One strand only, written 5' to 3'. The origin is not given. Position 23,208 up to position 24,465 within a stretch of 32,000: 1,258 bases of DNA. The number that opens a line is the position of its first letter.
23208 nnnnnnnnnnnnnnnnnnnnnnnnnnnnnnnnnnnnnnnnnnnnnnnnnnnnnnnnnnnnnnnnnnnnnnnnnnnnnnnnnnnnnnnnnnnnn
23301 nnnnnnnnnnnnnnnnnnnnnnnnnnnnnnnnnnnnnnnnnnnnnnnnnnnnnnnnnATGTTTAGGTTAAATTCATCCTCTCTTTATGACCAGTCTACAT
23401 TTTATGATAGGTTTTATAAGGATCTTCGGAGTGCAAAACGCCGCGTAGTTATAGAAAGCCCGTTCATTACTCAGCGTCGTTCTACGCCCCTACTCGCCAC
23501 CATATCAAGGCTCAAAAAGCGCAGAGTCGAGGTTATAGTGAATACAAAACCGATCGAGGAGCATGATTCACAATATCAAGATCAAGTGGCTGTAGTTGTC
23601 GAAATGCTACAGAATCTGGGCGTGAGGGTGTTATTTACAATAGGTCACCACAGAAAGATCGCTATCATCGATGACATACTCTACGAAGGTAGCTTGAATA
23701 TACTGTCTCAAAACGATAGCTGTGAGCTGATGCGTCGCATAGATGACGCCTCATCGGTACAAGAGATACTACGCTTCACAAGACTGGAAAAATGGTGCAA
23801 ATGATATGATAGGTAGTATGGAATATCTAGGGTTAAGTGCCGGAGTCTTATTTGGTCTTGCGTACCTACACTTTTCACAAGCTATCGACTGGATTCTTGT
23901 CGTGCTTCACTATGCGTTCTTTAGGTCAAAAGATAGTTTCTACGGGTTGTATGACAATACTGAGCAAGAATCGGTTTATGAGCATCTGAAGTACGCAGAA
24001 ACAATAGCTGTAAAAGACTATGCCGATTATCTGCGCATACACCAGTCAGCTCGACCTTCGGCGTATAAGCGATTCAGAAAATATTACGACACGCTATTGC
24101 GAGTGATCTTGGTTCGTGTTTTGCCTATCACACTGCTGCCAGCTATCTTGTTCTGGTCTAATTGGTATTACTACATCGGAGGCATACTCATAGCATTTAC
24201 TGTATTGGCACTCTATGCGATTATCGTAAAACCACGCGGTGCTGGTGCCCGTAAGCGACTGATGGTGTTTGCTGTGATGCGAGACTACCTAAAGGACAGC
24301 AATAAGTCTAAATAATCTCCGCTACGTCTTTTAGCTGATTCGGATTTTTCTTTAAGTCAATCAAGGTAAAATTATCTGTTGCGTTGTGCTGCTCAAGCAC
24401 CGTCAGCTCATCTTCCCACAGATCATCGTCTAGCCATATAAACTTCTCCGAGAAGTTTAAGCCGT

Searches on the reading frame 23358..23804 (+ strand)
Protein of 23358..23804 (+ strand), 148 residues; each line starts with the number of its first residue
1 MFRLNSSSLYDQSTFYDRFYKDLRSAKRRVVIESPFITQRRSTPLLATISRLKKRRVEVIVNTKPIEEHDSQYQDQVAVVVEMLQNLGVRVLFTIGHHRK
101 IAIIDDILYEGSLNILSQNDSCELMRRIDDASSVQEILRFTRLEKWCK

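Call 5: search_protein_families(library=pfam, proteins=[window:23358-23804:+], max_evalue=0.01)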
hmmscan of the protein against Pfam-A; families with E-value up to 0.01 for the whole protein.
window:23358-23804:+ (148 aa): 1 family
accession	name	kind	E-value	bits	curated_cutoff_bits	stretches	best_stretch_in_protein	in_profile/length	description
PF13091.12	PLDc_2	-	1.7e-07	31.6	27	1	22-138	4-125/132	PLD-like domain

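Call 6: search_protein_families(library=ncbifam, proteins=[window:23358-23804:+], max_evalue=0.01)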
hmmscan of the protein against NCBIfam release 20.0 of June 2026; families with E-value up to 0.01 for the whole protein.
window:23358-23804:+ (148 aa): 0 families

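Call 11: search_protein_families(library=padloc, proteins=[window:23358-23804:+], max_evalue=0.01)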
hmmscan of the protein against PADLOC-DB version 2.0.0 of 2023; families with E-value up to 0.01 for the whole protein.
window:23358-23804:+ (148 aa): 2 families
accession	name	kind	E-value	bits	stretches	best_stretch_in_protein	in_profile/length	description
PDLC03924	MkoC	-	1.9e-11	40.8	1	18-123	996-1106/1136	-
PDLC03922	MkoB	-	3.5e-08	31.2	1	16-142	313-443/610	-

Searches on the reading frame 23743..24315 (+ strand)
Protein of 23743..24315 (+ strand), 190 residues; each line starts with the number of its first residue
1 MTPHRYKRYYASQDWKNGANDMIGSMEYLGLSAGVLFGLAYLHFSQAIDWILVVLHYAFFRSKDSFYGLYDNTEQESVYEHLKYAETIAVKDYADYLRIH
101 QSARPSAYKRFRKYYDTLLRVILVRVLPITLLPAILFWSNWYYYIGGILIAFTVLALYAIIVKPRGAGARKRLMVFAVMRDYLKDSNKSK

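Call 5: search_protein_families(library=pfam, proteins=[window:23743-24315:+], max_evalue=0.01)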
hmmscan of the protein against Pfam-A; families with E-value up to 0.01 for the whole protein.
window:23743-24315:+ (190 aa): 0 families

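Call 6: search_protein_families(library=ncbifam, proteins=[window:23743-24315:+], max_evalue=0.01)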
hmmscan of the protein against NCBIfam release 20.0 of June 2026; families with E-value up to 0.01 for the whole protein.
window:23743-24315:+ (190 aa): 0 families

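Call 11: search_protein_families(library=padloc, proteins=[window:23743-24315:+], max_evalue=0.01)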
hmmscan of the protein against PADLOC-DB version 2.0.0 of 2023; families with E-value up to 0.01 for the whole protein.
window:23743-24315:+ (190 aa): 0 families
